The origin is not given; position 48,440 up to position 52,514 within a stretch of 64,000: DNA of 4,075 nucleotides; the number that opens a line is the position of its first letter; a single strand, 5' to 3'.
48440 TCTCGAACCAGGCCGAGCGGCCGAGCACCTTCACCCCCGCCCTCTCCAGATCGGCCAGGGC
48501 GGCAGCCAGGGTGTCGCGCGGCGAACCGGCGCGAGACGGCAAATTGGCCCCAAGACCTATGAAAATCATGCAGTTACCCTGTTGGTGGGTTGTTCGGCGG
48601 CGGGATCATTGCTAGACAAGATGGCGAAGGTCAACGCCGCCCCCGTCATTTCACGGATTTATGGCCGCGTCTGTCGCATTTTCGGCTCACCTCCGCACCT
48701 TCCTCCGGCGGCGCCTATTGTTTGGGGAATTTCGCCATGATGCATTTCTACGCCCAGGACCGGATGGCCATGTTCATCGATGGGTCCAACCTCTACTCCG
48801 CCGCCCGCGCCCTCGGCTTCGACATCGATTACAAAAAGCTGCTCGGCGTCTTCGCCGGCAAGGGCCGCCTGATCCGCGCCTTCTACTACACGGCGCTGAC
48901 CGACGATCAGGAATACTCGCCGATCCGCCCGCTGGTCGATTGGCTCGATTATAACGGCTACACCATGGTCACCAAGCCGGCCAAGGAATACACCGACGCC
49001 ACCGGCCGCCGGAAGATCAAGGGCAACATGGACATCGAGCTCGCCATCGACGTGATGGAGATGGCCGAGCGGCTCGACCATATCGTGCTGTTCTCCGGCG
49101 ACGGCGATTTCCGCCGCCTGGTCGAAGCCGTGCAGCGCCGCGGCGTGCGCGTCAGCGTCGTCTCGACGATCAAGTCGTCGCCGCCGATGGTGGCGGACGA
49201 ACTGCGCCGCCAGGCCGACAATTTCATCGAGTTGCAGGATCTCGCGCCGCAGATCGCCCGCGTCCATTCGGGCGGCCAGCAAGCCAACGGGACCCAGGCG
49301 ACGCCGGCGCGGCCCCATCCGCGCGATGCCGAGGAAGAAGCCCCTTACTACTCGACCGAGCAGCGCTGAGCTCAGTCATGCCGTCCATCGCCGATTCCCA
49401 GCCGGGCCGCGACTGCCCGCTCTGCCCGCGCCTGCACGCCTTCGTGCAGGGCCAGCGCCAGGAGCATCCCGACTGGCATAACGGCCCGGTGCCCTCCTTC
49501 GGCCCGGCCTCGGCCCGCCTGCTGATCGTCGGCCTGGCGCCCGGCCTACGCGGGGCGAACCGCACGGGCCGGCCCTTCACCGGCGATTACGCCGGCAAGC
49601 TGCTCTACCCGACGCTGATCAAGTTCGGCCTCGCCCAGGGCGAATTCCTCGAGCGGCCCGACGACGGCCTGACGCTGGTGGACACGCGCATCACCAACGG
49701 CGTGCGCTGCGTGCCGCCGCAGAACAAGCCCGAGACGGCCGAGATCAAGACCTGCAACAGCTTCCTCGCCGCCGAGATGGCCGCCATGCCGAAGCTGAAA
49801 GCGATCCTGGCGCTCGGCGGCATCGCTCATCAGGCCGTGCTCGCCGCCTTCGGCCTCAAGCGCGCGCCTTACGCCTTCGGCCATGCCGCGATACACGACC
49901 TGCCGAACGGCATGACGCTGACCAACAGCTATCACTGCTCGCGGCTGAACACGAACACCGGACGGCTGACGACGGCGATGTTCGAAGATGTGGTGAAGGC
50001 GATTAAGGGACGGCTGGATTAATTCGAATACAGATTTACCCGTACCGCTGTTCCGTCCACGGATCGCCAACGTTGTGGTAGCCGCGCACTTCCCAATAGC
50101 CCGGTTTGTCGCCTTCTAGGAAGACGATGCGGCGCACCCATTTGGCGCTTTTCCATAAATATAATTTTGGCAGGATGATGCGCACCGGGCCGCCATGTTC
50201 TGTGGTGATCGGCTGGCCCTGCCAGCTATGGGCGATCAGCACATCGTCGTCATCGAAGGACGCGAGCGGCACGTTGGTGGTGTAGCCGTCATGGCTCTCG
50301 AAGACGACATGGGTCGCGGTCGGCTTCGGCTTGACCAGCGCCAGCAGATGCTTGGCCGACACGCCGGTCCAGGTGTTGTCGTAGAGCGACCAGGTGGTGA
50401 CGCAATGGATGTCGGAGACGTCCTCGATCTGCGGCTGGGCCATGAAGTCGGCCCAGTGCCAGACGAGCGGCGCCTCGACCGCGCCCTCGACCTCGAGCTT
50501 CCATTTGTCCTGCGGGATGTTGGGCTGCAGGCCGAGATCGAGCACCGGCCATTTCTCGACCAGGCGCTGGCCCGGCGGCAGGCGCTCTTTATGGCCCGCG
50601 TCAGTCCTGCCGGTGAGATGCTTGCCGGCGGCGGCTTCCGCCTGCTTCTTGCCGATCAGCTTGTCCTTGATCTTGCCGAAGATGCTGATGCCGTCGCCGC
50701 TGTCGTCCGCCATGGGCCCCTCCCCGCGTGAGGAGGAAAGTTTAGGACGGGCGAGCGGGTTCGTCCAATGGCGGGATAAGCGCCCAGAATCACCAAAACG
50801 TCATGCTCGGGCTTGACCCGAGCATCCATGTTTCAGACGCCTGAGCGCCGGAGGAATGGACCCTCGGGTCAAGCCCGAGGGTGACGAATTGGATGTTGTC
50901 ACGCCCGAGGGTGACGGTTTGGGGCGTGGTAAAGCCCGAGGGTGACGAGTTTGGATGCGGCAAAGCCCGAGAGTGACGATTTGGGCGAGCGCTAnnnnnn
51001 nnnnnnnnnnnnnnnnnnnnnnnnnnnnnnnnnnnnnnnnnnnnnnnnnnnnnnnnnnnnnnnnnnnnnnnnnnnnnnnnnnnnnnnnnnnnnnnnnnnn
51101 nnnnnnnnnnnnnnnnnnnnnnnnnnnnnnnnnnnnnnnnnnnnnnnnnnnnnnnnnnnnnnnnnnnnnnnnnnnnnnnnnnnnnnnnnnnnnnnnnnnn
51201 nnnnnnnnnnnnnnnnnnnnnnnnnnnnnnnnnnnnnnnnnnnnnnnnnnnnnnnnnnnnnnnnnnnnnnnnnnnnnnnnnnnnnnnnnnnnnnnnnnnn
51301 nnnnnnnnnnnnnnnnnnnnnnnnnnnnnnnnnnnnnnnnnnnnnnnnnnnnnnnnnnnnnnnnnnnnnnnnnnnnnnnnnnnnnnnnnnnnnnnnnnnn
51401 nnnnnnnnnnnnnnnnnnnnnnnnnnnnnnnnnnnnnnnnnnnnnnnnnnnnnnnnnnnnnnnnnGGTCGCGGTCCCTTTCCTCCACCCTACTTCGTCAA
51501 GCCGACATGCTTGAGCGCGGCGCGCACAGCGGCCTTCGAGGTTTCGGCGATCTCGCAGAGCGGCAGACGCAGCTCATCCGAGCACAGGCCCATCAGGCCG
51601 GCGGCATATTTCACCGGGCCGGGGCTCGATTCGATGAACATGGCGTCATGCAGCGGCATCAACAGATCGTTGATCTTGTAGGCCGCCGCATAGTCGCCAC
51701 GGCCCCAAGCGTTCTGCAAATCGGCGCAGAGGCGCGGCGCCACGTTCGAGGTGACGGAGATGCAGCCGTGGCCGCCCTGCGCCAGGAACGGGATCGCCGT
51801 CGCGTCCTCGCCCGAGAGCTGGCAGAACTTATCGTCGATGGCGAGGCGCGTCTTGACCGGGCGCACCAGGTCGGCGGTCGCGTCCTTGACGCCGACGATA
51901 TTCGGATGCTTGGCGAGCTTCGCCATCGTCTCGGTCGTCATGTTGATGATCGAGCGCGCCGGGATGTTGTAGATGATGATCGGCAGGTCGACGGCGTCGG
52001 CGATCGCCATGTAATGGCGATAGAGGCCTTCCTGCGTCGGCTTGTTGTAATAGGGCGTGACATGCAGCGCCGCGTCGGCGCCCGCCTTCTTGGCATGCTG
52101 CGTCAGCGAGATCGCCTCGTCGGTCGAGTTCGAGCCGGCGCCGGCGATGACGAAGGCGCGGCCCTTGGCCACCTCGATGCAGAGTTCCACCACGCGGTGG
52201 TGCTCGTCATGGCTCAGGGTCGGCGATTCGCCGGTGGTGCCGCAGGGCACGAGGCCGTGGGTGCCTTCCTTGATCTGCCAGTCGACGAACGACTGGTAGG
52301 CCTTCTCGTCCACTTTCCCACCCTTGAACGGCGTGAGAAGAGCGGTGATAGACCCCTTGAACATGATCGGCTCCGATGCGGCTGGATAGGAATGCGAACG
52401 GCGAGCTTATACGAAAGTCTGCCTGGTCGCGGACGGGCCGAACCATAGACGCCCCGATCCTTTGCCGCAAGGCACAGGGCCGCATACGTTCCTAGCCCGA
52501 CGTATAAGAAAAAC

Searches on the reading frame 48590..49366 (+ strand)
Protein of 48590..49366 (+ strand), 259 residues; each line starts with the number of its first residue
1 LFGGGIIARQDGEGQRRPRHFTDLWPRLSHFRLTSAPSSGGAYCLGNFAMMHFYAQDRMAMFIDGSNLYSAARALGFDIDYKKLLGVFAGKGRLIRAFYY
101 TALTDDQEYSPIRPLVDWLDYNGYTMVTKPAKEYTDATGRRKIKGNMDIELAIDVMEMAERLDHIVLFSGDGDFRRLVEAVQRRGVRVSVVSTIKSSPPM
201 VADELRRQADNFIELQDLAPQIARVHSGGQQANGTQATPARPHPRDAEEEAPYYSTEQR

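Call 61: search_protein_families(library=pfam, proteins=[window:48590-49366:+], max_evalue=0.00001)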
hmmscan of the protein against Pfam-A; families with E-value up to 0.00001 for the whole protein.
window:48590-49366:+ (259 aa): 1 family
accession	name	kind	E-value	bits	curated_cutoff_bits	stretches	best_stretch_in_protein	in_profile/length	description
PF01936.24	NYN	-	3.1e-39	135.2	24.2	1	58-215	1-144/145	NYN domain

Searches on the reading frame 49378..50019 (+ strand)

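Call 61: search_protein_families(library=pfam, proteins=[window:49378-50019:+], max_evalue=0.00001)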
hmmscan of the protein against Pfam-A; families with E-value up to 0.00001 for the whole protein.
window:49378-50019:+ (214 aa): 1 family
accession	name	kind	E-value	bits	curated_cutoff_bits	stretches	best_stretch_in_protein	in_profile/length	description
PF03167.25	UDG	-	1e-25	90.9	24.3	1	39-209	1-140/141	Uracil DNA glycosylase superfamily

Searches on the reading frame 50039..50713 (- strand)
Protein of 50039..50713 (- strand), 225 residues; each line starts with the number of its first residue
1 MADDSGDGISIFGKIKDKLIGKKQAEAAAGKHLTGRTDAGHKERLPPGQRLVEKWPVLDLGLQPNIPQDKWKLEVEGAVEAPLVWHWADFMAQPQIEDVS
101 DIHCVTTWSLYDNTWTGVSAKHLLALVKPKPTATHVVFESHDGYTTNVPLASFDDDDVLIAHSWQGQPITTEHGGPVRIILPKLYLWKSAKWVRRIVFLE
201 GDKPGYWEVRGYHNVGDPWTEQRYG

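Call 61: search_protein_families(library=pfam, proteins=[window:50039-50713:-], max_evalue=0.00001)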
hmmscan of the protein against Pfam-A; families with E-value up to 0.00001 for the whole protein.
window:50039-50713:- (225 aa): 1 family
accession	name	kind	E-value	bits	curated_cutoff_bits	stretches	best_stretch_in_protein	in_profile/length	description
PF00174.25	Oxidored_molyb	-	7.9e-41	139.9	24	1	64-207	5-169/169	Oxidoreductase molybdopterin binding domain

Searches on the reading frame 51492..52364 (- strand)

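Call 61: search_protein_families(library=pfam, proteins=[window:51492-52364:-], max_evalue=0.00001)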
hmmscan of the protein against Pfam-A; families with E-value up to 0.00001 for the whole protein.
window:51492-52364:- (291 aa): 1 family
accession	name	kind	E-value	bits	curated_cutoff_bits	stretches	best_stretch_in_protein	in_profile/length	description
PF00701.28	DHDPS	-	2.8e-95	318.8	22.1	1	1-286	1-288/289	Dihydrodipicolinate synthetase family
